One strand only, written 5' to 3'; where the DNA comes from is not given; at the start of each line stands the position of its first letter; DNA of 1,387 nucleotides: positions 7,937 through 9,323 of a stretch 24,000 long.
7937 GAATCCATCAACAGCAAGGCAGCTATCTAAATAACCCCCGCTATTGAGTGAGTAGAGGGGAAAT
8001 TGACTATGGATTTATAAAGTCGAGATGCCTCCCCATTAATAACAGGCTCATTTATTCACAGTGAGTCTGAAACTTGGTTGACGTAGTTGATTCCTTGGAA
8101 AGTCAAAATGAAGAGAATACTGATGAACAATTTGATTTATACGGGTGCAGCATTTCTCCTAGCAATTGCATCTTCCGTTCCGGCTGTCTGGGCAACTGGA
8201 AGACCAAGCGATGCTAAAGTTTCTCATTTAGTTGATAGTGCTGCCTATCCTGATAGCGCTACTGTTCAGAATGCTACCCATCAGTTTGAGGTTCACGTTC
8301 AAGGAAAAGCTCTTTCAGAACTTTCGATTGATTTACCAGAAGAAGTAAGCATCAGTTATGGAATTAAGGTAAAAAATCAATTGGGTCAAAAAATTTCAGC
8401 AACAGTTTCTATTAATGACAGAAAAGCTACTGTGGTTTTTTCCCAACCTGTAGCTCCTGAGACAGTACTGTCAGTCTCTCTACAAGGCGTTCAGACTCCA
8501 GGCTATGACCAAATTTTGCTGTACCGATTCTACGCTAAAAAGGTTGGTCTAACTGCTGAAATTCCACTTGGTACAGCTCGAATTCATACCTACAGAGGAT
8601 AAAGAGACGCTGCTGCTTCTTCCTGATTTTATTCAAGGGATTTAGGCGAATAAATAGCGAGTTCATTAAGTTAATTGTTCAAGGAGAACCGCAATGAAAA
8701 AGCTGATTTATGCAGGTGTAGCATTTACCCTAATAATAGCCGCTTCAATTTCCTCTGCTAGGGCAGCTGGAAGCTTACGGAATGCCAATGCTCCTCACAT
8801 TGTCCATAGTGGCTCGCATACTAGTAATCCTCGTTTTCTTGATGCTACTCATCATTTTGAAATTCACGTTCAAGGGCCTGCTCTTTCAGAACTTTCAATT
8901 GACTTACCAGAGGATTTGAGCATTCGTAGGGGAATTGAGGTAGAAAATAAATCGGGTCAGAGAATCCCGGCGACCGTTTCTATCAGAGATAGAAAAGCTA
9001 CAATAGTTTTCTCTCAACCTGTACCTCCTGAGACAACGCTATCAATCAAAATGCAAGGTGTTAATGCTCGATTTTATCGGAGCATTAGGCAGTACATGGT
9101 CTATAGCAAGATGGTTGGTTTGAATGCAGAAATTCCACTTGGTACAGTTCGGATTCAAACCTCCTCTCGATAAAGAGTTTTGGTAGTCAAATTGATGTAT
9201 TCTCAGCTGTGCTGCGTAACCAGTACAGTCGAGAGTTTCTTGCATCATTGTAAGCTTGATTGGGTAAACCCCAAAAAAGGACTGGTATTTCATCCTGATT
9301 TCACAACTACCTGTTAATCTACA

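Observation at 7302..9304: Four direct-repeat boxes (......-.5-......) define a compact putative regulon of the adjacent two-component system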

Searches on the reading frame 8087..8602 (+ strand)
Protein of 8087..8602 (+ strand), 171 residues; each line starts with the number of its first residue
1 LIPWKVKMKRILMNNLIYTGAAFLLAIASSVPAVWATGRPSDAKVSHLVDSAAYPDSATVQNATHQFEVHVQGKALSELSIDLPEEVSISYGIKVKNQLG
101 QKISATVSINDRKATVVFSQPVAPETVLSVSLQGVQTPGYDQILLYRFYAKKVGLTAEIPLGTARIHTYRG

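Call 6: search_protein_families(library=pfam, proteins=[window:8087-8602:+], max_evalue=0.01)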
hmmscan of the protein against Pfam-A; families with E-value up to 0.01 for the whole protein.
window:8087-8602:+ (171 aa): 1 family
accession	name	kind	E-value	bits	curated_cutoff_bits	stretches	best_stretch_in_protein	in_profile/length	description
PF10989.13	DUF2808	-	6.4e-08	33.2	25.3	1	45-166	7-144/146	Protein of unknown function (DUF2808)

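Call 91: find_homologous_proteins(query=window:8108-8599:+, max_evalue=0.00001)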
Query window:8108-8599:+ (164 aa): 101 proteins with E <= 0.00001 among 191 candidates.
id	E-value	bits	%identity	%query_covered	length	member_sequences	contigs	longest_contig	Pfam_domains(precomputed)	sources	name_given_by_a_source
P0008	1.6e-91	322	96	97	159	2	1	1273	PF10989.14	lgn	-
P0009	2.4e-78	279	83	100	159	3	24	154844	PF10989.14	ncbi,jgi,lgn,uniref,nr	ncbi:hypothetical protein NIES2119_17825 [[Phormidium ambiguum] IAM M-71]|uniref:DUF2808 domain-cont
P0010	1.6e-66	241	73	96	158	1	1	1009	PF10989.14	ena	-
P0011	2.1e-64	234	70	96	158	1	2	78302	PF10989.14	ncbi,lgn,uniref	ncbi:DUF2808 domain-containing protein [Aerosakkonema funiforme]|uniref:DUF2808 domain-containing pr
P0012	2.8e-64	233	69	96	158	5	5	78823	PF10989.14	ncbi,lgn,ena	-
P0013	3.8e-63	230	68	96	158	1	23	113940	PF10989.14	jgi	jgi:hypothetical protein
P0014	3.4e-62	227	70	97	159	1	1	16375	PF10989.14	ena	-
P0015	1.1e-61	225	69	97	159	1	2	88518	PF10989.14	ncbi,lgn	ncbi:MAG TPA: DUF2808 domain-containing protein [Leptolyngbyaceae cyanobacterium]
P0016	4.5e-61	223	67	97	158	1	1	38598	PF10989.14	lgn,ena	-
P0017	3.4e-59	217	68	96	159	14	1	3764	PF10989.14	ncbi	-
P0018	1.2e-58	215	69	97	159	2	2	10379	PF10989.14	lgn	-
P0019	1.0e-57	212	68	96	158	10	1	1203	PF10989.14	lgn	-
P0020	1.2e-56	209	66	96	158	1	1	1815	PF10989.14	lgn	-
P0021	9.9e-53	196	63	96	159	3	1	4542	PF10989.14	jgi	jgi:hypothetical protein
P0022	2.7e-52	194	64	96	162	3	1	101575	PF10989.14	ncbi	-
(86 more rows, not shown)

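Call 94: find_encoding_contigs(protein=P0009, flank=10000, max_places=2)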
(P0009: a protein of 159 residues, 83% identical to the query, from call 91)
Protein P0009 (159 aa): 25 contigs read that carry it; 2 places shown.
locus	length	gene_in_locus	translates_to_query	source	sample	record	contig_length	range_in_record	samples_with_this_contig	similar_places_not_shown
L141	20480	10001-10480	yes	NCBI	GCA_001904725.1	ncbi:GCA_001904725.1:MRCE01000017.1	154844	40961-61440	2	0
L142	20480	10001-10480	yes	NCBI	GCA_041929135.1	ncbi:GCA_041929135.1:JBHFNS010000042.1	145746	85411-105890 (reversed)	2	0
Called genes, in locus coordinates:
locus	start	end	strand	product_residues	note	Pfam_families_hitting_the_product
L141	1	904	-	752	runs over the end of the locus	PF00403:HMA, PF00122:E1-E2_ATPase, PF00702:Hydrolase, PF08282:Hydrolase_3 (faint)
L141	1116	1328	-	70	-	PF00403:HMA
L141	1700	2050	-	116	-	-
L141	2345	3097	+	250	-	PF03713:DUF305, PF13628:DUF4142, PF03713:DUF305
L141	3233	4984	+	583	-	PF25917:BSH_RND (faint), PF25967:RND-MFP_C (faint), PF25954:Beta-barrel_RND_2, PF25990:Beta-barrel_YknX (weak), PF25975:CzcB_C, PF25989:YknX_C (weak)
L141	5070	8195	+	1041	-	PF00873:ACR_tran, PF03176:MMPL (weak)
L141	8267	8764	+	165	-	-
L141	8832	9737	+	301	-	-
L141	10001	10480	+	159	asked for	PF10989:DUF2808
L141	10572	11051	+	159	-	PF10989:DUF2808 (weak)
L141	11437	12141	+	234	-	PF00072:Response_reg, PF00486:Trans_reg_C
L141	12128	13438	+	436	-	PF18719:ArlS_N (weak), PF00512:HisKA, PF02518:HATPase_c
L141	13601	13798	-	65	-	PF19891:DUF6364 (weak)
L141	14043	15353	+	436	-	PF02195:ParB_N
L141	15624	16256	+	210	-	-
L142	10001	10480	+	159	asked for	PF10989:DUF2808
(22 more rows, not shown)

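Call 100: predict_structure(alignment_id=A9)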
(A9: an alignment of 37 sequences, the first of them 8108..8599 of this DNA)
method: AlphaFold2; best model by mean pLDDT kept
length: 164 residues; sequences in the alignment: 37
mean_pLDDT: 81.3   pTM: 0.72
mean pLDDT of the five models: 81.3, 80.6, 79.7, 78.4, 76.8
residues with pLDDT >= 90: 98; 70-90: 23; 50-70: 11; < 50: 32
segments of 3 or more residues with pLDDT < 50: 6-35
pLDDT, mean of each block of 10 residues (from residue 1): 46 42 44 63 82 81 96 95 96 97 95 97 95 88 95 94 70
secondary structure, 60 per line:
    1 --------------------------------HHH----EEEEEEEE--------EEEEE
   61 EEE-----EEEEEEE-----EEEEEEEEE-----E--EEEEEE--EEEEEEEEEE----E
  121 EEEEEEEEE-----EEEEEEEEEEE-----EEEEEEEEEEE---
elements in order: E40-47 E56-63 E69-75 E81-89 E98-103 E106-115 E120-129 E135-145 E151-161

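Call 102: fold_search(model_id=the predicted structure, library=pdb)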
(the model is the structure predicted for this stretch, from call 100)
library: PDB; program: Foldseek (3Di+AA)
matches with E <= 10: 1832; with E <= 0.001: 64
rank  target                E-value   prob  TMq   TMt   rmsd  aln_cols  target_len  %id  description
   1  9lj6                  1.6e-06  1.00  0.54  0.38   3.5       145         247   12  Crystal Structure of C-terminal rigid fragment containing middle and C-terminal domains of the Basal pilin EbpB from Ent (released 2025-07-16)
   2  9m00_B                7.4e-06  1.00  0.54  0.31   3.5       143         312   12  Crystal Structure of the Basal pilin EbpB from Enterococcus faecalis with a partially disordered N-terminal domain. (released 2025-07-16)
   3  9m00_A                8.2e-06  1.00  0.54  0.30   3.6       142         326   11  Crystal Structure of the Basal pilin EbpB from Enterococcus faecalis with a partially disordered N-terminal domain. (released 2025-07-16)
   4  9lr7_A                1.5e-05  1.00  0.53  0.25   3.6       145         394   12  Crystal Structure of the Basal pilin EbpB from Enterococcus faecalis. (released 2025-07-16)
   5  9lr7_B                1.7e-05  1.00  0.52  0.24   3.7       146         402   12  Crystal Structure of the Basal pilin EbpB from Enterococcus faecalis. (released 2025-07-16)
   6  7wwo_A                2.5e-05  1.00  0.54  0.55   4.5       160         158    9  Dimer form of hypothetical protein TTHA1873 from Thermus thermophilus (released 2022-03-09)
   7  8um6_A                3.8e-05  1.00  0.51  0.63   4.6       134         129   10  Structure of copper bound to YcnI W137F (released 2024-02-07)
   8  7wwn                  4.4e-05  1.00  0.54  0.55   4.5       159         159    8  Structure of hypothetical protein TTHA1873 from Thermus thermophilus with Potassium mercuric iodide (released 2022-04-06)
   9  7wrk                  4.4e-05  1.00  0.52  0.53   4.6       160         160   10  Structure of hypothetical protein TTHA1873 from Thermus thermophilus (released 2022-03-09)
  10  9lr7_D                7.5e-05  1.00  0.53  0.26   3.6       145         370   12  Crystal Structure of the Basal pilin EbpB from Enterococcus faecalis. (released 2025-07-16)
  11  4lee_A                1.0e-04  1.00  0.47  0.28   4.9       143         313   14  Structure of the Als3 adhesin from Candida albicans, residues 1-313 (mature sequence), triple mutant in the binding ca (released 2014-05-14)
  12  4ei0_A                1.0e-04  1.00  0.41  0.25   6.3       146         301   14  Crystal structure of a DUF4466 family protein (PARMER_03218) from Parabacteroides merdae ATCC 43184 at 2.00 A resoluti (released 2012-05-30)
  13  7me6_A                1.1e-04  1.00  0.50  0.62   4.6       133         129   10  Structure of the apo form of YcnI (released 2021-08-18)
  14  8um6_B                1.1e-04  1.00  0.51  0.63   4.6       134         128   10  Structure of copper bound to YcnI W137F (released 2024-02-07)
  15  8xez_A                1.1e-04  1.00  0.48  0.11   4.9       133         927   12  Cryo-EM structure of integrin ITGAV/ITGB3 complex, conformation 5 (released 2024-12-18)
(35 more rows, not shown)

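Call 103: search_protein_families(library=ncbifam, proteins=[window:8108-8602:+], max_evalue=0.00001)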
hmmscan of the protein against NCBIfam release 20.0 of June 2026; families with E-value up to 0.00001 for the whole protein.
window:8108-8602:+ (164 aa): 0 families

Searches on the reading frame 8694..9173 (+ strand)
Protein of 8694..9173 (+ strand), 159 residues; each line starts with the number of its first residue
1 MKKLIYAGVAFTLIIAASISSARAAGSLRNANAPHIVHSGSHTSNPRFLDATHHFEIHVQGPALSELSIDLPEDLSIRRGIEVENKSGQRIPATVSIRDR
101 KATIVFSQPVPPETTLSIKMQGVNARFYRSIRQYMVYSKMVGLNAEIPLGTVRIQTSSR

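Call 6: search_protein_families(library=pfam, proteins=[window:8694-9173:+], max_evalue=0.01)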
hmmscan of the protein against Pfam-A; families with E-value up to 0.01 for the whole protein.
window:8694-9173:+ (159 aa): 1 family
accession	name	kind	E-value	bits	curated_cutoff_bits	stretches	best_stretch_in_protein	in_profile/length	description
PF10989.13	DUF2808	-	5.9e-07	30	25.3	1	34-124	8-114/146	Protein of unknown function (DUF2808)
